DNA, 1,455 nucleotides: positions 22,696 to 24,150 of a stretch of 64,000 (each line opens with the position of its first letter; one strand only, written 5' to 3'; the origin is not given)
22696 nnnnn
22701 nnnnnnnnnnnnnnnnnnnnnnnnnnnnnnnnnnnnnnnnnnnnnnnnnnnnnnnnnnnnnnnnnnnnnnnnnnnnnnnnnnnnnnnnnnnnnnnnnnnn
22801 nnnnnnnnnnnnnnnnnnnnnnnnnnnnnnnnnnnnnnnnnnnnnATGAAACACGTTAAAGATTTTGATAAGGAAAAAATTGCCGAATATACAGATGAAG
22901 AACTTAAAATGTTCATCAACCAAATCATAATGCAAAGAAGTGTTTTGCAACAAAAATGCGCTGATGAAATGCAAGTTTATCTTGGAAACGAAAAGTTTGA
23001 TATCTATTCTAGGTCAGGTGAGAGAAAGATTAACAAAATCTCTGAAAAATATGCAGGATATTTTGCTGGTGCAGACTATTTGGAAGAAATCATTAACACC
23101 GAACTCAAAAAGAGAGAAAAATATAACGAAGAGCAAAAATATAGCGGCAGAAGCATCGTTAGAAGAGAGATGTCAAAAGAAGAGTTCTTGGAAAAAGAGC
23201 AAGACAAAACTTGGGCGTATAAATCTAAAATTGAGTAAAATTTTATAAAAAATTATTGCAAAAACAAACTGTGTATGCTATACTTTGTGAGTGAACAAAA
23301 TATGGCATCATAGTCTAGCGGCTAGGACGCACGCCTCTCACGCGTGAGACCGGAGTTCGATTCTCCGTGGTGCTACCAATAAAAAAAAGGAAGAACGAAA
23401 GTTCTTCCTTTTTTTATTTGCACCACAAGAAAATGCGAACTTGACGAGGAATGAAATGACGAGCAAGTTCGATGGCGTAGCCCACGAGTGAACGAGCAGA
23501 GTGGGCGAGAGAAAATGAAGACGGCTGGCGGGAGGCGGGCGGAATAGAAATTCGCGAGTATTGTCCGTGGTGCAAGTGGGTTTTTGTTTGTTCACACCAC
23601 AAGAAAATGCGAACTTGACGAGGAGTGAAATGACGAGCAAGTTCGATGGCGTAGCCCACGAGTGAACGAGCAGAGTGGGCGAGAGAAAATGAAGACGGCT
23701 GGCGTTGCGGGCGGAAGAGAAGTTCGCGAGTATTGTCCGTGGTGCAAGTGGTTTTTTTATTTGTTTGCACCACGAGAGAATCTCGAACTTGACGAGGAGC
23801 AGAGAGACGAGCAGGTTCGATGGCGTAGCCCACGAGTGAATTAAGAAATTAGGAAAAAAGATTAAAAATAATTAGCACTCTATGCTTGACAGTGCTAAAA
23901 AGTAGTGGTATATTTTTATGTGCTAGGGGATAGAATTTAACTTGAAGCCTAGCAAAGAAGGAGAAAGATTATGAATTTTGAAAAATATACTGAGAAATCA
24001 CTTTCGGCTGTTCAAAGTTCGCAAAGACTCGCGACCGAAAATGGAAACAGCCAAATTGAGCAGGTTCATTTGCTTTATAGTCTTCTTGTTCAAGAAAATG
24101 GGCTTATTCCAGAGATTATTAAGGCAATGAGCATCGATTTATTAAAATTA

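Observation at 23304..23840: GC-rich 2.4-copy tandem array (about 174-bp unit) with conserved hairpins and tRNA-3'-end mimicry directly downstream of tRNA-Glu(CUC)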

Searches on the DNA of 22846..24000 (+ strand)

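Call 5: search_rna_families(source=window, start=23200, end=24000, threshold=evalue, max_evalue=10, show_alignments=5)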
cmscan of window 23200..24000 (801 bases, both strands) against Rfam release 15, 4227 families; matches with E-value up to 10: 20.
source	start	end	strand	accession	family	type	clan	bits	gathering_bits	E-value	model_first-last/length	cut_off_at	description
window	23304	23375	+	RF00005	tRNA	Gene; tRNA;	CL00001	61.1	29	1.1e-12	1-71/71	no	tRNA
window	23356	23438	-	RF03831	mir-627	Gene; miRNA;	-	32.5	86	2.6e-05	1-87/87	no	mir-627 microRNA precursor family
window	23381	23469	-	RF02651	SorY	Gene; sRNA;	-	25.2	111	0.008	1-83/83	no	Singlet oxygen resistance RNA Y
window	23380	23413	-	RF04343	Plastid-psbA-2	Cis-reg;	CL00153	25.2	55.8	0.024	1-60/60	no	Plastid-psbA-2 3UTR RNA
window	23373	23463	-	RF00121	MicC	Gene; sRNA;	-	25.2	90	0.25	1-123/123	no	MicC RNA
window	23384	23417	+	RF04343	Plastid-psbA-2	Cis-reg;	CL00153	23.7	55.8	0.061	1-60/60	no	Plastid-psbA-2 3UTR RNA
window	23303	23419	+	RF02029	sraA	Gene; sRNA;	-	23.6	56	0.4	1-95/95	no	sraA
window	23377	23426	-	RF02066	STnc320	Gene; sRNA;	-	22.6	50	0.11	1-55/55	no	Salmonella enterica sRNA STnc320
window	23312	23374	+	RF01684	mascRNA-menRNA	Gene;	-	22.4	42.5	0.059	1-56/56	no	MALAT1-associated small cytoplasmic RNA/MEN beta RNA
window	23367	23420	+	RF02066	STnc320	Gene; sRNA;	-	20.7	50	0.3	1-55/55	no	Salmonella enterica sRNA STnc320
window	23245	23420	-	RF01808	MicX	Gene; sRNA;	-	20.4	75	0.046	1-194/194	no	MicX Vibrio cholerae sRNA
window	23379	23491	+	RF00516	ylbH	Cis-reg; leader;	-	20.3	50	0.07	1-122/122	no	ylbH leader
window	23386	23429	-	RF02495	ohsC_RNA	Gene; antitoxin;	-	18.9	50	4.3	1-77/77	no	Oppression of Hydrophobic ORF by sRNA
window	23362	23432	-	RF00639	mir-515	Gene; miRNA;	CL00096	17.7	68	1.8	1-87/87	no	mir-515 microRNA precursor family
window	23400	23457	+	RF03995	mir-7957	Gene; miRNA;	-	17.6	76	2.8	1-59/59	no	mir-7957 microRNA precursor family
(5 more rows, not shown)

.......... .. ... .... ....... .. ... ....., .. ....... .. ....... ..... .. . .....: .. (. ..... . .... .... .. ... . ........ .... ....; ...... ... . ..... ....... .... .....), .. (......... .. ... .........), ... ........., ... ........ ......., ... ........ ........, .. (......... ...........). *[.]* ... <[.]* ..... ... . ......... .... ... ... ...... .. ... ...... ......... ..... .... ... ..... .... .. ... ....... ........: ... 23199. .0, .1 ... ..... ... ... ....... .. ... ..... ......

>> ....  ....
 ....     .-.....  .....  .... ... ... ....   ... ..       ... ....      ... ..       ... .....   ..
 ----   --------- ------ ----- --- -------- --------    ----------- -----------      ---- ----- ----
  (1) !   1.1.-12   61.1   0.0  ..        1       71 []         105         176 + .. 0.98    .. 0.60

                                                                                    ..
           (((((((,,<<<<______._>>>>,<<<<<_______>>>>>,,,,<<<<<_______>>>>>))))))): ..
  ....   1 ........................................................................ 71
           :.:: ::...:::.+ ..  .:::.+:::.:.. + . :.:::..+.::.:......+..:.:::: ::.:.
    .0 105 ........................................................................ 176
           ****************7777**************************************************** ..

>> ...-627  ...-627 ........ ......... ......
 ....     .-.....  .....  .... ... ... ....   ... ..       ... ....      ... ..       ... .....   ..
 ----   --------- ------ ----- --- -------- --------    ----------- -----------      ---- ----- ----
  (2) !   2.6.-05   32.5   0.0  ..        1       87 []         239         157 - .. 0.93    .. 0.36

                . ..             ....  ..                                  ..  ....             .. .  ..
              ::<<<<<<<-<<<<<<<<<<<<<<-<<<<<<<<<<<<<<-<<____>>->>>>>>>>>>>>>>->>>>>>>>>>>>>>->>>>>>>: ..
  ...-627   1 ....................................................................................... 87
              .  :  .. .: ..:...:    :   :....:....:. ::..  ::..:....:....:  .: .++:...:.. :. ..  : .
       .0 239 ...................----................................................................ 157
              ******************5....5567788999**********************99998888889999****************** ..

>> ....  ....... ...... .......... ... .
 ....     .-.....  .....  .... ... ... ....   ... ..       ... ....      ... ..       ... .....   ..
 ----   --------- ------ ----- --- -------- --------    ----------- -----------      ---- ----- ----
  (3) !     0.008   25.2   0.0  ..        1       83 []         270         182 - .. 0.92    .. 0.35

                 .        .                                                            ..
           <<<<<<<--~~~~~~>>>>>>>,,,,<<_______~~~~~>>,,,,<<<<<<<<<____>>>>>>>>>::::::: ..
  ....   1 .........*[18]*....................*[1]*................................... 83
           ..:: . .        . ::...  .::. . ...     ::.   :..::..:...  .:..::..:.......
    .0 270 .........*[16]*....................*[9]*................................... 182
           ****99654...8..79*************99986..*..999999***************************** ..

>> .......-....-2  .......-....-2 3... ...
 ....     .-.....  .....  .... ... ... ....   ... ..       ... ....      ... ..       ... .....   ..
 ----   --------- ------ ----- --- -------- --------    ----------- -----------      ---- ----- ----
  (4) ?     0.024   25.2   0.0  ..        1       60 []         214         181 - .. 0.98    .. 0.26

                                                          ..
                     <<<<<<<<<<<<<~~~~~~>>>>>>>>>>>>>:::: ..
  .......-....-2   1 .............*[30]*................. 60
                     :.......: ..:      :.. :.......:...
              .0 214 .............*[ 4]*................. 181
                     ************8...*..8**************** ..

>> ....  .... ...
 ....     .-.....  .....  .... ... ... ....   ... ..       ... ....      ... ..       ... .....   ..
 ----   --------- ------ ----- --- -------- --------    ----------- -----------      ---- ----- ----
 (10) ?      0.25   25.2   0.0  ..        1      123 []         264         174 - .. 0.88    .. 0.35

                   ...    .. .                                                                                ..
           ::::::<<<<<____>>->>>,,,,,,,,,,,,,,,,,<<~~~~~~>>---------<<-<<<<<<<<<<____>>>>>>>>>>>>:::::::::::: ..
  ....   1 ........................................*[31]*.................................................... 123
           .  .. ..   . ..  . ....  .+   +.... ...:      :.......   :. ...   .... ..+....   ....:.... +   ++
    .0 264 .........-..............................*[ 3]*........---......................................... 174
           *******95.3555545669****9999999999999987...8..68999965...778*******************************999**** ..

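Call 17: search_dna_similar(query=window:23409-23860:+, collection=phages, mode=distant, max_evalue=0.01)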
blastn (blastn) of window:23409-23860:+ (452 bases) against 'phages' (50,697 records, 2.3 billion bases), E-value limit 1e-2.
No match.

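Call 18: search_dna_similar(query=window:23409-23860:+, collection=plasmids, mode=distant, max_evalue=0.01)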
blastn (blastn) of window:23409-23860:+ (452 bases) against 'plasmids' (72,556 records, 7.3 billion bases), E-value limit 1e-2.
No match.
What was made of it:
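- Tried and rejected: Searching the array against the phage and plasmid collections gave no match (calls 17, 18).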

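Call 83: search_rna_families(sources=[L035, L037, L055, L031, L010, L060, L022, L038], threshold=gathering)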
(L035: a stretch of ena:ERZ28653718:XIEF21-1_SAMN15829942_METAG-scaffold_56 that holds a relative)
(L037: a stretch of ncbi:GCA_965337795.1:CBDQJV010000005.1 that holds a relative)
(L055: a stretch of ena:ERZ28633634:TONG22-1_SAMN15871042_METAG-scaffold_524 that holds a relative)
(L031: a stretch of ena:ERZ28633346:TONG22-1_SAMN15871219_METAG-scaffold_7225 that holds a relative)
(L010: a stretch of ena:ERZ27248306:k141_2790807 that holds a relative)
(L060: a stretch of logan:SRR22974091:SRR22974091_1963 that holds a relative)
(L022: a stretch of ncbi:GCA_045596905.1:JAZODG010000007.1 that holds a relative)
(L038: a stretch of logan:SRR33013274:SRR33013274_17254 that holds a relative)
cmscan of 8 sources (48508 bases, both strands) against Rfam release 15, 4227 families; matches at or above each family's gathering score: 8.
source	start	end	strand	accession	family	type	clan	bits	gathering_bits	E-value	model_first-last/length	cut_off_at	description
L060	1883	1954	+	RF00005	tRNA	Gene; tRNA;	CL00001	64.3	29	8.7e-12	1-71/71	no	tRNA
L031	3460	3531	+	RF00005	tRNA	Gene; tRNA;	CL00001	62.2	29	3.4e-11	1-71/71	no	tRNA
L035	3460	3531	+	RF00005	tRNA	Gene; tRNA;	CL00001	61.4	29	5.5e-11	1-71/71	no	tRNA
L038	3455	3526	+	RF00005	tRNA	Gene; tRNA;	CL00001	61.4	29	5.5e-11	1-71/71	no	tRNA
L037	3455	3526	+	RF00005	tRNA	Gene; tRNA;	CL00001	61.1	29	6.5e-11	1-71/71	no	tRNA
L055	2959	3030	+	RF00005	tRNA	Gene; tRNA;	CL00001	61.1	29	6.5e-11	1-71/71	no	tRNA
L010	6459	6530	+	RF00005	tRNA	Gene; tRNA;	CL00001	61.1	29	6.5e-11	1-71/71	no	tRNA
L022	1277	1348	+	RF00005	tRNA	Gene; tRNA;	CL00001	61.1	29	6.5e-11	1-71/71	no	tRNA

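Call 84: search_rna_families(source=L035, start=3540, end=3900, threshold=evalue, max_evalue=1)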
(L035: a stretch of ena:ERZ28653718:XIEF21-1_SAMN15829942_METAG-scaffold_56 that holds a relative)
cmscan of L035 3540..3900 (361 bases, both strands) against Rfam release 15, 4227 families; matches with E-value up to 1: 1.
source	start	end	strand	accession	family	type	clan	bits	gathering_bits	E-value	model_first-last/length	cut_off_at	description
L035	3555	3591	+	RF03989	mir-7950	Gene; miRNA;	-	17.3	82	0.87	1-59/59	no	mir-7950 microRNA precursor family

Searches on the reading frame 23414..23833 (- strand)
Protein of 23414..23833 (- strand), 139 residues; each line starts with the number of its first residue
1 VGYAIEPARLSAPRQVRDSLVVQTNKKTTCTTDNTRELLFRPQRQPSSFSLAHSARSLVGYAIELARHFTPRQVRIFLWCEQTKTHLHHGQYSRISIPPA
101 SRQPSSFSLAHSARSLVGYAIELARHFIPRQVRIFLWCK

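Call 16: search_protein_families(library=pfam, proteins=[window:23414-23833:-])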
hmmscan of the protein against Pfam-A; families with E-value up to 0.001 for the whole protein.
window:23414-23833:- (139 aa): 1 family
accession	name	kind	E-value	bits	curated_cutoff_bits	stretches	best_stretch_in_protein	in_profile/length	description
PF15744.10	UPF0492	-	0.00091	18.9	27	0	40-82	50-93/359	Uncharacterized protein family UPF0492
